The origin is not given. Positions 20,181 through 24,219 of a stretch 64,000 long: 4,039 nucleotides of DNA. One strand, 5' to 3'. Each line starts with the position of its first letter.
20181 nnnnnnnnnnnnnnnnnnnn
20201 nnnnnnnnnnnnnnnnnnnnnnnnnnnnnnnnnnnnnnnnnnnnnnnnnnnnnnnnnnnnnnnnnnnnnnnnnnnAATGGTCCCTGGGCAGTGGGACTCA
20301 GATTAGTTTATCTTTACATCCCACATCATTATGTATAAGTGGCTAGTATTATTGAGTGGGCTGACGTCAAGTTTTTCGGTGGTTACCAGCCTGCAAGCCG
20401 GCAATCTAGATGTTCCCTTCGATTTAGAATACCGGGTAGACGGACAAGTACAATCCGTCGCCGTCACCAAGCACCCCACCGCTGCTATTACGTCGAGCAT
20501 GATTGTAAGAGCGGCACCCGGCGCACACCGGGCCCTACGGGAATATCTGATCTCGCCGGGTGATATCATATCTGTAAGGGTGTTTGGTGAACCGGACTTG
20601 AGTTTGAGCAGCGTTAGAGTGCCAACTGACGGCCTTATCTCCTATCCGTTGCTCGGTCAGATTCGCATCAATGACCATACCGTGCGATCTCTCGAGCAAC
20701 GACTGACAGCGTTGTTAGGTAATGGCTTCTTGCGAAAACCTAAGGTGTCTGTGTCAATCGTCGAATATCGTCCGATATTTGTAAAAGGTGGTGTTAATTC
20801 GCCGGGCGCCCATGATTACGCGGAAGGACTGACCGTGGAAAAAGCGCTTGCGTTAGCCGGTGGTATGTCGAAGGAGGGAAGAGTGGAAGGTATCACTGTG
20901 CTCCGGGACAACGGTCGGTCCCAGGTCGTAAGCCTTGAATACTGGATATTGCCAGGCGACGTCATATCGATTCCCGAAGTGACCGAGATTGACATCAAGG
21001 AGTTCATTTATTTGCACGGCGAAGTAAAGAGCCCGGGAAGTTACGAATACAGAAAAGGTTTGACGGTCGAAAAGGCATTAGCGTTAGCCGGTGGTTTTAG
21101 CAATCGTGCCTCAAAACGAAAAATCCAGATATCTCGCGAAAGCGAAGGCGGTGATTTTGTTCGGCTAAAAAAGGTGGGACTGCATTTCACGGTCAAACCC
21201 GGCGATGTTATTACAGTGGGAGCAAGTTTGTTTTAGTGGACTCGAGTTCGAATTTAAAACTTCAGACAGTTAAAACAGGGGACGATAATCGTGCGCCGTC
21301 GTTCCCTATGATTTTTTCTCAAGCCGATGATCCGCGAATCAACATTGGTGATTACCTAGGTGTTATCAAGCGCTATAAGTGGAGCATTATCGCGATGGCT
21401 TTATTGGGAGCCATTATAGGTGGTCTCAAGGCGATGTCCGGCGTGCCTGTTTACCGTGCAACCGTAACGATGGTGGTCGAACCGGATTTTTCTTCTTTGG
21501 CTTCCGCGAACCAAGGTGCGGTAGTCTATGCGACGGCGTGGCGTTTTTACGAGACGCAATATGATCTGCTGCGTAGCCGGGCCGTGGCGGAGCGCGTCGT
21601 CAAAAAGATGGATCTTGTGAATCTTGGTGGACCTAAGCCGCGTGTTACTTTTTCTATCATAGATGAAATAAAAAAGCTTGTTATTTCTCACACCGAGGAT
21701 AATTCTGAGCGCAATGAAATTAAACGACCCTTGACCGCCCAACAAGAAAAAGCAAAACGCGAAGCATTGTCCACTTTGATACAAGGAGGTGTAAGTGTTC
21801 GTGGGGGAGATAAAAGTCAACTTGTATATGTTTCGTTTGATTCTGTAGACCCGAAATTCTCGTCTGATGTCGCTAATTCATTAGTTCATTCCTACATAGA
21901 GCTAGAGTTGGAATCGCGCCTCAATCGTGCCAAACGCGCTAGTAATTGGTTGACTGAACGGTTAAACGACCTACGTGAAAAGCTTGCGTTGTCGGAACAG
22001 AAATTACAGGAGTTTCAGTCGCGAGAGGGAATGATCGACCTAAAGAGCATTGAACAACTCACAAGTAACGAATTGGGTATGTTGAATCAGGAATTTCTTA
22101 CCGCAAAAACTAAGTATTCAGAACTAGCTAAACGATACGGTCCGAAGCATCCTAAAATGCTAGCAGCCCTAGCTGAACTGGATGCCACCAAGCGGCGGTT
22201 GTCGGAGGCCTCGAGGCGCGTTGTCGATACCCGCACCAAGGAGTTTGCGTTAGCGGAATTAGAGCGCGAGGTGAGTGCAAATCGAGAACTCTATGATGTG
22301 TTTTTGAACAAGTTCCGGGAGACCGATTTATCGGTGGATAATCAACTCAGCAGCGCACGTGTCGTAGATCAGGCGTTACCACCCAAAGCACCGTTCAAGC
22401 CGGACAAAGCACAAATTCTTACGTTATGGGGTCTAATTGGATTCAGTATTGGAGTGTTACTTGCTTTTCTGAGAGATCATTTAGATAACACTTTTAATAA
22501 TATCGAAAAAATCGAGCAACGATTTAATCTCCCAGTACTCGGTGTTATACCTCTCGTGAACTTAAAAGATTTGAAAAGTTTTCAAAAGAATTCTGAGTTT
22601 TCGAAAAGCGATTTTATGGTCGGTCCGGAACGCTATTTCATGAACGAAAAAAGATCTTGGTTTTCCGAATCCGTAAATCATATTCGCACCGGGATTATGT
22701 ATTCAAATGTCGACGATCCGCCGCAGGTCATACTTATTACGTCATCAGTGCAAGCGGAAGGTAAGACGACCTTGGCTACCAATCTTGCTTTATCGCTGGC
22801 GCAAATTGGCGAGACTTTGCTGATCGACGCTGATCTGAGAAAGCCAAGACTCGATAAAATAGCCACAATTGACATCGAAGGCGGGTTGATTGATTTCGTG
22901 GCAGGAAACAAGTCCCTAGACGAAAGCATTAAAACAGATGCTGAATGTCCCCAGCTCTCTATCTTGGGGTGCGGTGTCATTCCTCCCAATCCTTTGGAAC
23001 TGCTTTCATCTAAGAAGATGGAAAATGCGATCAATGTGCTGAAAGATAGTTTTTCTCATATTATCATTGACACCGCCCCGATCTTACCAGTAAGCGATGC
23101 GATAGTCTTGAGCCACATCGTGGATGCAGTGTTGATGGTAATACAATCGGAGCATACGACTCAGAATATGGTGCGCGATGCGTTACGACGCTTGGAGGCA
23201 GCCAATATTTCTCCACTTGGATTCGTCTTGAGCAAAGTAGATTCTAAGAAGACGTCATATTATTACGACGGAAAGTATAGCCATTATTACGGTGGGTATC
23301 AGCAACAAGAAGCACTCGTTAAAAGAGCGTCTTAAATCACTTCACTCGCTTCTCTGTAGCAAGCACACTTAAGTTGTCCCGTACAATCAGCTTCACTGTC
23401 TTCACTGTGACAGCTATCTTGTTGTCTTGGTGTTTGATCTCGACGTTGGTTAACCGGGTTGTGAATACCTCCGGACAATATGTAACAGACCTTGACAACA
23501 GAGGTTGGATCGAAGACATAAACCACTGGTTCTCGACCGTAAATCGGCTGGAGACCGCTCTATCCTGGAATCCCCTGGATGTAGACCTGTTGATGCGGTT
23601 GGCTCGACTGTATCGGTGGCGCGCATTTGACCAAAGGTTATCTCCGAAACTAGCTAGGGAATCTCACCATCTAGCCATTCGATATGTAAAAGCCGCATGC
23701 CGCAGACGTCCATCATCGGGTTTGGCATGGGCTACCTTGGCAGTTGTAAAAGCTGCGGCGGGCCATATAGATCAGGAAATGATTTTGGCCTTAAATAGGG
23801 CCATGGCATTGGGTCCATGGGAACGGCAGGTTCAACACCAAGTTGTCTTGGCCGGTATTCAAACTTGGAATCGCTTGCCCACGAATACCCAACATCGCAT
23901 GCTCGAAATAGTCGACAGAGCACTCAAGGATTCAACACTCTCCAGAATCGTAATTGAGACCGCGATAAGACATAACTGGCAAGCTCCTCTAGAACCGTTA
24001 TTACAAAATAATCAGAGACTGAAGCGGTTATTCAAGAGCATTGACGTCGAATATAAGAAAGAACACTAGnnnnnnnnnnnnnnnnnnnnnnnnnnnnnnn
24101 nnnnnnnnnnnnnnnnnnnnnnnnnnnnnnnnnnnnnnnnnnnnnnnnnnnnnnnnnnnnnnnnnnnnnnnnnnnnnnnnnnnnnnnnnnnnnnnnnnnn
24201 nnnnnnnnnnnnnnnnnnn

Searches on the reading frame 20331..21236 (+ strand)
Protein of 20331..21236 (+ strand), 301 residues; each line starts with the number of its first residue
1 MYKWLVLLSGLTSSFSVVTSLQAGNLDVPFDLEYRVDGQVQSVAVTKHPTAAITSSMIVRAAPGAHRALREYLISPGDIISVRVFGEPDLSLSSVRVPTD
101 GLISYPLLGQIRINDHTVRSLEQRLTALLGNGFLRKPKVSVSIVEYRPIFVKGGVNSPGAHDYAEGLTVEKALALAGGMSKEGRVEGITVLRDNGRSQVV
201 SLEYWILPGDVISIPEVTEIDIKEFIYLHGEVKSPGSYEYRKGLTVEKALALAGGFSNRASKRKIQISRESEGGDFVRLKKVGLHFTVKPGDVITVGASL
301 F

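Call 3: search_protein_families(library=pfam, proteins=[window:20331-21236:+], max_evalue=0.01)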
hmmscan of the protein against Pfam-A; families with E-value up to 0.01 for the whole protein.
window:20331-21236:+ (301 aa): 3 families
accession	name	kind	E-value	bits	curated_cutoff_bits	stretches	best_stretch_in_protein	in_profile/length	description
PF10531.15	SLBB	-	8.9e-26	89.9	27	2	226-274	2-49/55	SLBB domain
PF02563.21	Poly_export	-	2e-22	79.6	28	1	70-143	5-76/77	Polysaccharide biosynthesis/export protein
PF22461.2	SLBB_2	-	5.6e-14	52.4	27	2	226-296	3-79/79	SLBB domain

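Call 4: search_protein_families(library=ncbifam, proteins=[window:20331-21236:+], max_evalue=0.01)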
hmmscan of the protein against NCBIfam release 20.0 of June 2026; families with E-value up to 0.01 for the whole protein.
window:20331-21236:+ (301 aa): 5 families
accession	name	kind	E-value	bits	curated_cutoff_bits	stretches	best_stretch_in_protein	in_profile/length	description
TIGR03028.1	EpsE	equivalog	2.7e-38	131.6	262.65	1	71-301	1-239/239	polysaccharide export protein EpsE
TIGR03027.2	pepcterm_export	equivalog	2.1e-28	99.1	180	2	71-198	2-133/169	XrtA/PEP-CTERM system exopolysaccharide export protein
NF041843.1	EpsY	equivalog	1.4e-20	73.4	320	2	71-195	52-176/211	exopolysaccharide export protein EpsY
NF011658.0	PRK15078.1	subfamily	5.3e-18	64.9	333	1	39-211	49-235/380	polysaccharide export protein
NF045978.1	ComEA_MAG0490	equivalog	0.0056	16.5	98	0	225-253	42-70/162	MAG0490 family ComEA-like DNA-binding protein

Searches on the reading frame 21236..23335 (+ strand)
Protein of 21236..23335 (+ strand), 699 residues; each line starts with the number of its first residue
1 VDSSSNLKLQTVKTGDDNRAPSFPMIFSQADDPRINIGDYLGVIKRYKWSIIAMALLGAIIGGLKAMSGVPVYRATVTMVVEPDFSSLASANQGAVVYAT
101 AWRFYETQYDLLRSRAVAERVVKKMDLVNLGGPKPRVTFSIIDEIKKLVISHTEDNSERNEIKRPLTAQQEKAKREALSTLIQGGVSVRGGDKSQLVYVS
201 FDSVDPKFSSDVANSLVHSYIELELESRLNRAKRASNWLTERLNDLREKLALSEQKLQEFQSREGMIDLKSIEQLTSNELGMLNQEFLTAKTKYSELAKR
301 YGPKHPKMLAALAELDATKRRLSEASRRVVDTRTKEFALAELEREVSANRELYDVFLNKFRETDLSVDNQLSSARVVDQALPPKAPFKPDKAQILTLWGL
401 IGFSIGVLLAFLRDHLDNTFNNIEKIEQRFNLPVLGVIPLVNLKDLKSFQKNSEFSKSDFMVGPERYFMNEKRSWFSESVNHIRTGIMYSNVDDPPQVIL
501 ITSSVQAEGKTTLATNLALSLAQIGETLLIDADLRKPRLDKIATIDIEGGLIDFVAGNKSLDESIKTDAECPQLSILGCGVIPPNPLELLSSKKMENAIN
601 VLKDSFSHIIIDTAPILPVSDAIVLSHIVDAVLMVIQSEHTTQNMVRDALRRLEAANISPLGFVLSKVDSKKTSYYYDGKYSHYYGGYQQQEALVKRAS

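Call 3: search_protein_families(library=pfam, proteins=[window:21236-23335:+], max_evalue=0.01)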
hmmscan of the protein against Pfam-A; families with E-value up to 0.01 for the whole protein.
window:21236-23335:+ (699 aa): 4 families
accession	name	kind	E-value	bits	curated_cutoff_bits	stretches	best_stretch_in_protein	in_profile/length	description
PF13807.11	GNVR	-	1.1e-13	51.3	27.7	1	339-414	7-81/82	G-rich domain on putative tyrosine kinase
PF01656.29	CbiA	-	1.7e-07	31.7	25.4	1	508-672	10-87/125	CobQ/CobB/MinD/ParA nucleotide binding domain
PF13614.12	AAA_31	-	1.9e-07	31.6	27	1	507-644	12-155/177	AAA domain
PF02706.20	Wzz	-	3.7e-07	30.8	25.5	1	35-124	3-90/91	Chain length determinant protein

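Call 4: search_protein_families(library=ncbifam, proteins=[window:21236-23335:+], max_evalue=0.01)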
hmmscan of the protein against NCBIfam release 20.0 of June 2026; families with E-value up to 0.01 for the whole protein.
window:21236-23335:+ (699 aa): 14 families
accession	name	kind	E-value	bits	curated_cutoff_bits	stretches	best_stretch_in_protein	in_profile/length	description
TIGR01005.1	eps_transp_fam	subfamily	4.7e-67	226.8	411.7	2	326-693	365-747/754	exopolysaccharide transport protein family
NF008568.0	PRK11519.1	equivalog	1.6e-57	195.2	1068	2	191-685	224-715/720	tyrosine-protein kinase Wzc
NF007350.0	PRK09841.1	equivalog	5.5e-57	193.4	1248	1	170-691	203-725/726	tyrosine-protein kinase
TIGR01007.1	eps_fam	subfamily_domain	7.2e-49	166.1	108.05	1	478-677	1-200/204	polysaccharide biosynthesis tyrosine autokinase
TIGR03018.1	pepcterm_TyrKin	hypoth_equivalog_domain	8.2e-37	126.6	230.65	1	473-658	8-201/207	XrtA-associated tyrosine autokinase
TIGR03007.1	pepcterm_ChnLen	equivalog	1.2e-31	109.5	278.85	2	313-452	331-474/498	XrtA system polysaccharide chain length determinant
TIGR03029.1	EpsG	equivalog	5.7e-29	101.1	313.8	1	477-666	84-273/274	chain length determinant protein tyrosine kinase EpsG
TIGR03017.1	EpsF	equivalog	1.3e-28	100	422.75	3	175-270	112-207/444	chain length determinant protein EpsF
TIGR01969.1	minD_arch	subfamily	1.9e-11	43.6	201.75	1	498-674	2-176/251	cell division ATPase MinD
TIGR01968.1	minD_bact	equivalog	1.6e-10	40.8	212.9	1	497-651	2-153/261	septum site-determining protein MinD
TIGR01010.1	BexC_CtrB_KpsE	subfamily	2.1e-07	30.4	437.5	1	186-415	122-360/362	polysaccharide export inner-membrane protein, BexC/CtrB/KpsE family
TIGR01006.1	polys_exp_MPA1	subfamily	5.3e-06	26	296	1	374-441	157-224/226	CspC family polysaccharide chain length determinant protein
NF041546.1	ParA_partition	equivalog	6.2e-06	25.9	180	0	509-535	12-39/203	ParA family partition ATPase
NF008079.0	PRK10818.1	equivalog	0.0026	17.1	508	1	497-640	3-147/270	septum site-determining protein MinD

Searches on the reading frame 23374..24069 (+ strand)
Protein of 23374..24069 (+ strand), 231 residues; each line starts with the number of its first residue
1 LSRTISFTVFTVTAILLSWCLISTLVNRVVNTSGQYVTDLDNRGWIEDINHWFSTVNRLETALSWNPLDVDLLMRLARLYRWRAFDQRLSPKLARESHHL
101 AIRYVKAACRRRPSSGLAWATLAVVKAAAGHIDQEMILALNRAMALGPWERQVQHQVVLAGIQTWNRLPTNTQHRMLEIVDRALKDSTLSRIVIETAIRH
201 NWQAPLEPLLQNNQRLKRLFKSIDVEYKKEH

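Call 3: search_protein_families(library=pfam, proteins=[window:23374-24069:+], max_evalue=0.01)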
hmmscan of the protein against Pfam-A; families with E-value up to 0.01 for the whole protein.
window:23374-24069:+ (231 aa): 2 families
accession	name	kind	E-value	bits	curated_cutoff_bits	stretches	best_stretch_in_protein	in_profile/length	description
PF14559.12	TPR_19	-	0.00074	20.2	25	0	57-80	12-35/68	Tetratricopeptide repeat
PF13431.12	TPR_17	-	0.0051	17.4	24.4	0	60-81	3-24/34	Tetratricopeptide repeat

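Call 39: search_protein_families(library=ncbifam, proteins=[window:23374-24069:+], max_evalue=0.01)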
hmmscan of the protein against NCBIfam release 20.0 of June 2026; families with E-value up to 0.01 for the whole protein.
window:23374-24069:+ (231 aa): 1 family
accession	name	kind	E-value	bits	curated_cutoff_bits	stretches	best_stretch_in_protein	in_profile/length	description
NF038257.2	exopoly_VpsP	subfamily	9.2e-14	51.6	125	1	8-200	6-202/213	VpsP family polysaccharide biosynthesis protein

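Call 59: search_solved_structures(query=window:23374-24066:+, max_evalue=10)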
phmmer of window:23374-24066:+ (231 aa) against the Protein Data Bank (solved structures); distinct sequences matched with E-value up to 10: 4.
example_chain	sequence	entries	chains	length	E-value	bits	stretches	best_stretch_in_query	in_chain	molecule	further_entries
3cvq_A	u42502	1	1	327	0.00022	24.1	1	100-154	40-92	Peroxisome targeting signal 1 receptor PEX5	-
8os1_B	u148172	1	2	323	0.0036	20.1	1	105-154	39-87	Peroxisome targeting signal 1 receptor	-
1hxi_A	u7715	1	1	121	0.14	14.9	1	99-156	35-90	PEROXISOME TARGETING SIGNAL 1 RECEPTOR PEX5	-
2m28_A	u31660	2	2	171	0.56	12.9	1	37-129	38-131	Calcium-binding protein 4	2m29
